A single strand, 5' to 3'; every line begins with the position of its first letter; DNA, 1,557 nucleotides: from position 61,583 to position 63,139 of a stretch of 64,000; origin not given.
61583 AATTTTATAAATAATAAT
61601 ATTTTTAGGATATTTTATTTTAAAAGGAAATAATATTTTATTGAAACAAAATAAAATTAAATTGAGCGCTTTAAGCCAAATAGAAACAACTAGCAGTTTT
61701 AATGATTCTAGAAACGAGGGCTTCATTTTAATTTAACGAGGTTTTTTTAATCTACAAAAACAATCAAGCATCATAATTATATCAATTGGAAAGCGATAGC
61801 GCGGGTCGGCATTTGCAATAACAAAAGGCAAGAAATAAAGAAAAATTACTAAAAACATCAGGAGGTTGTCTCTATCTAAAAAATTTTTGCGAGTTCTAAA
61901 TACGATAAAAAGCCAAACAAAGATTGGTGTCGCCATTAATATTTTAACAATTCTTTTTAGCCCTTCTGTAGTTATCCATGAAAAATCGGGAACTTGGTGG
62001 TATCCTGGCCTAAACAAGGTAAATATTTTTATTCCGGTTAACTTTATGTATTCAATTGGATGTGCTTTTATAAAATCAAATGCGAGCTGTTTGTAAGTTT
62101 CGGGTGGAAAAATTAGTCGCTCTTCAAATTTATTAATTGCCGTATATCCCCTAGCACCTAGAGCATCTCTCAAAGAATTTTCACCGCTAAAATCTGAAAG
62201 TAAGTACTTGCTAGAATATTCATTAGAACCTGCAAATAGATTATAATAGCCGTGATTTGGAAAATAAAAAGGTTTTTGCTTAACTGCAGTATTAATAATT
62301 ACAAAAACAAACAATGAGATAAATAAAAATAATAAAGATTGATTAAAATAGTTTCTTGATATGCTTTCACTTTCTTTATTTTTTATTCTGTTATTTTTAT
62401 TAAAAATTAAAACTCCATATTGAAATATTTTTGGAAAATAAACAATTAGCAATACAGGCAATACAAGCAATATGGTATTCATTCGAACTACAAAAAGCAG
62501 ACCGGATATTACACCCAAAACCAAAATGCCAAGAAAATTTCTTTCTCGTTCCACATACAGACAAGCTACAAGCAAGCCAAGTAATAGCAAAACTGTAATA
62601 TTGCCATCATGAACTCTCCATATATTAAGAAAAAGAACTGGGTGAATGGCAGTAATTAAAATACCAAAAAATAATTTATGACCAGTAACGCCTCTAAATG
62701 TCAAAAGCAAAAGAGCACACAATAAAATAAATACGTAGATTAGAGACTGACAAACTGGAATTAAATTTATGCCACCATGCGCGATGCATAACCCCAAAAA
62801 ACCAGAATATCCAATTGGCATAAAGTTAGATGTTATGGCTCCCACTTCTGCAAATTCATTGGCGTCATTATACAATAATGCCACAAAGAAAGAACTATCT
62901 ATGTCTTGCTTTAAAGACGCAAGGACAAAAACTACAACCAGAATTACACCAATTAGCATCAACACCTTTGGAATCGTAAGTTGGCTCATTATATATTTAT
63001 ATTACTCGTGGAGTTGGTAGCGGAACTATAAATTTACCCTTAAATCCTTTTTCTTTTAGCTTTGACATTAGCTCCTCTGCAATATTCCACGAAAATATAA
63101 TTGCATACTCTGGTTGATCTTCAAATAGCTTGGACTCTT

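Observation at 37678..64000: Surface-glycan island encoding a full NDP-deoxysugar tailoring set (C-methyl, O-methyl, carbamoyl, amino), suggesting a noviose-like decorated sugar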

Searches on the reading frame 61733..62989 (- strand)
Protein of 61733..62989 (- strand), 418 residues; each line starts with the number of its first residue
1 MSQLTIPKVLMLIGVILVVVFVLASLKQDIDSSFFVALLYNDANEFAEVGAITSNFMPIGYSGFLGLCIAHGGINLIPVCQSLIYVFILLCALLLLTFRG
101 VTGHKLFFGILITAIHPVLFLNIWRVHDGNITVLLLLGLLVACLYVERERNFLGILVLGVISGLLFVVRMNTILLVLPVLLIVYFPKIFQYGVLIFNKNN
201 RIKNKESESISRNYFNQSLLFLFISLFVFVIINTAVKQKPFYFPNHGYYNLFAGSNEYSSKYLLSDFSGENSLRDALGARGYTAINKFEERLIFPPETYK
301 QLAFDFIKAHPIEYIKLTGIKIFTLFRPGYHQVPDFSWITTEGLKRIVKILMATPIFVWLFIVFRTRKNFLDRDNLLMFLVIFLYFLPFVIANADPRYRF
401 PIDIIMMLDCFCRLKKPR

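Call 7: search_protein_families(library=pfam, proteins=[window:61733-62989:-], max_evalue=0.001)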
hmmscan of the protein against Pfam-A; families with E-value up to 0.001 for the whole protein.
window:61733-62989:- (418 aa): 0 families
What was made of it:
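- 61733..62989 (-): Polytopic membrane protein with a GT-C fold, proposed to be the extracytoplasmic transferase for the lipid-linked sugar. No Pfam hit (call 7).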

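Call 8: find_encoding_contigs(protein=window:61733-62989:-, flank=10000, max_places=6)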
Protein window:61733-62989:- (418 aa): 1 contig read that carries it; 1 place shown.
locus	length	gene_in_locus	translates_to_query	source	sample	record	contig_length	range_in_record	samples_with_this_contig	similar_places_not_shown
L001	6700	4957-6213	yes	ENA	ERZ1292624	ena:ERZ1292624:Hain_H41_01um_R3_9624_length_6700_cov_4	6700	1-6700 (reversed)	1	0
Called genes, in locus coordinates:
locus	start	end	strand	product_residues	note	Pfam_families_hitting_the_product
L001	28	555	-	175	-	-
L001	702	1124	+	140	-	PF14667:Polysacc_synt_C (weak), PF07883:Cupin_2 (faint)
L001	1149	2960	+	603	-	PF01408:GFO_IDH_MocA, PF02894:GFO_IDH_MocA_C, PF22725:GFO_IDH_MocA_C3, PF01370:Epimerase, PF04321:RmlD_sub_bind, PF07993:NAD_binding_4 (faint), PF02719:Polysacc_synt_2 (weak), PF16363:GDP_Man_Dehyd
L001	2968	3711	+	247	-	PF00535:Glycos_transf_2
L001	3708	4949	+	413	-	PF08421:Methyltransf_13, PF13489:Methyltransf_23, PF08484:Methyltransf_14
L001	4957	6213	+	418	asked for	-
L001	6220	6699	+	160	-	?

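Call 12: search_protein_families(library=ncbifam, proteins=[L001:3708-4949:+], max_evalue=0.00001)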
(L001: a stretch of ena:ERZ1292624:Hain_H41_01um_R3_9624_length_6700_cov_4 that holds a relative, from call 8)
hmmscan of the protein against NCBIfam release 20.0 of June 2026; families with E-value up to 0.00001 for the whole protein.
L001:3708-4949:+ (413 aa): 0 families

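Call 16: search_solved_structures(query=L001:3708-4949:+, max_evalue=0.001, show_alignments=2)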
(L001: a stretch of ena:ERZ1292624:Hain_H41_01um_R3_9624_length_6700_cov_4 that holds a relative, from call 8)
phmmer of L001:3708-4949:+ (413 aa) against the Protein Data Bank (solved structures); distinct sequences matched with E-value up to 0.001: 10.
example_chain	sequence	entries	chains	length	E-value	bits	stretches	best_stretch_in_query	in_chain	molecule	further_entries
4rv9_A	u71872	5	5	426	5.3e-69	236.7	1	6-413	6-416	D-mycarose 3-C-methyltransferase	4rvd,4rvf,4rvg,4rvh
3ndi_A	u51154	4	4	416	2e-58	201.9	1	11-408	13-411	Methyltransferase | TcaB9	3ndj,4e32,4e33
4e2y_A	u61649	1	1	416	5.3e-58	200.5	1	11-408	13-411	TcaB9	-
4e31_A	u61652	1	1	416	7.3e-58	200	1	11-408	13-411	TcaB9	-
4e2x_A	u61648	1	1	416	7.3e-58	200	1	11-408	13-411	TcaB9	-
4e2z_A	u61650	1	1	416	1.9e-57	198.6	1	11-408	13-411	TcaB9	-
4e2w_A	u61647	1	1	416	1.9e-57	198.6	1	11-408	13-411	TcaB9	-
4e30_A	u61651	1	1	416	5e-57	197.3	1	11-408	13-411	TcaB9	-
5t64_A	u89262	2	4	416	5.9e-52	180.6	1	11-412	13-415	Sugar 3-C-methyl transferase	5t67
5t6b_A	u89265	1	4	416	3.8e-51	177.9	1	11-408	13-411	Sugar 3-C-methyl transferase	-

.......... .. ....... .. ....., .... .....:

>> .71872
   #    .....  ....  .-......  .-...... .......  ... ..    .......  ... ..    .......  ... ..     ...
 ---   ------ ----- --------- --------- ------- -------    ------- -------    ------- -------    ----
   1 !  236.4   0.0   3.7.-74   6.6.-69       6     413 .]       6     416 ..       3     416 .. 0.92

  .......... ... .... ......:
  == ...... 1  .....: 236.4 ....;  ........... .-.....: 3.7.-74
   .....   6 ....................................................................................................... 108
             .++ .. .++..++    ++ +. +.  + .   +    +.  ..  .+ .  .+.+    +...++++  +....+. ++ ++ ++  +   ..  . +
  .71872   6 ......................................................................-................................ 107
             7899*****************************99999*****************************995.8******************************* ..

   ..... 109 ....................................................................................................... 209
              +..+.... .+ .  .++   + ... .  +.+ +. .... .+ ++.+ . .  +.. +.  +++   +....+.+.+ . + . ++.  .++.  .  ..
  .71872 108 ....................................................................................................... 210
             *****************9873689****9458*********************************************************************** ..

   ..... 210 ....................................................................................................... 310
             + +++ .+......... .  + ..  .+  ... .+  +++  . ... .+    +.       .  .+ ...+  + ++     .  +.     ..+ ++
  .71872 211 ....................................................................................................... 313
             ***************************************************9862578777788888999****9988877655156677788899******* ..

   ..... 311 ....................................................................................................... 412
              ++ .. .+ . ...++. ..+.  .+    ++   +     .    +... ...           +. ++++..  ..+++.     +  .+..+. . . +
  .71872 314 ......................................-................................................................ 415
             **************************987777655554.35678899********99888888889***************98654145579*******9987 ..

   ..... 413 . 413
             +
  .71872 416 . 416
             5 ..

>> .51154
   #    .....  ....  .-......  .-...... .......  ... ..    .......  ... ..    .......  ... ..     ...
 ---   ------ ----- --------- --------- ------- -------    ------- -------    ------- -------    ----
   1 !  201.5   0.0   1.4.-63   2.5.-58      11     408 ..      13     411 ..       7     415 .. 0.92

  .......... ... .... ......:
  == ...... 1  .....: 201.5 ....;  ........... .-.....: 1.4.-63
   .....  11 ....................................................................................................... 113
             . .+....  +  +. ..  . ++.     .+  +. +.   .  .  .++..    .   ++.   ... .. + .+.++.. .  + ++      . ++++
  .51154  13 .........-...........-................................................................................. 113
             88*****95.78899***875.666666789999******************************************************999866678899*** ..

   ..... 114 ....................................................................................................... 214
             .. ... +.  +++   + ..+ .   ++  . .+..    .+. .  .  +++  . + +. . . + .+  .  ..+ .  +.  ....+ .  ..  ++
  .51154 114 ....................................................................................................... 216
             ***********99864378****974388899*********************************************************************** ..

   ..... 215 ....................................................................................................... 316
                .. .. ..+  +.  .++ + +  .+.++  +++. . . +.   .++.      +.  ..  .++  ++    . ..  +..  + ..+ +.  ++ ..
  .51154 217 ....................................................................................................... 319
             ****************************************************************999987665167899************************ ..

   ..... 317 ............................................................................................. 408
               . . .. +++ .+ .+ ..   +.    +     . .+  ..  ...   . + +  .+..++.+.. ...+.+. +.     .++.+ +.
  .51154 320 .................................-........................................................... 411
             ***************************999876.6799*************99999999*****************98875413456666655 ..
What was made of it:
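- It gives full-length matches to MtmC, TcaB9 and KijD1 (call 16). All characterised relatives (MtmC, TcaB9, KijD1) act on dTDP-4-keto-6-deoxy sugars (call 16 names).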
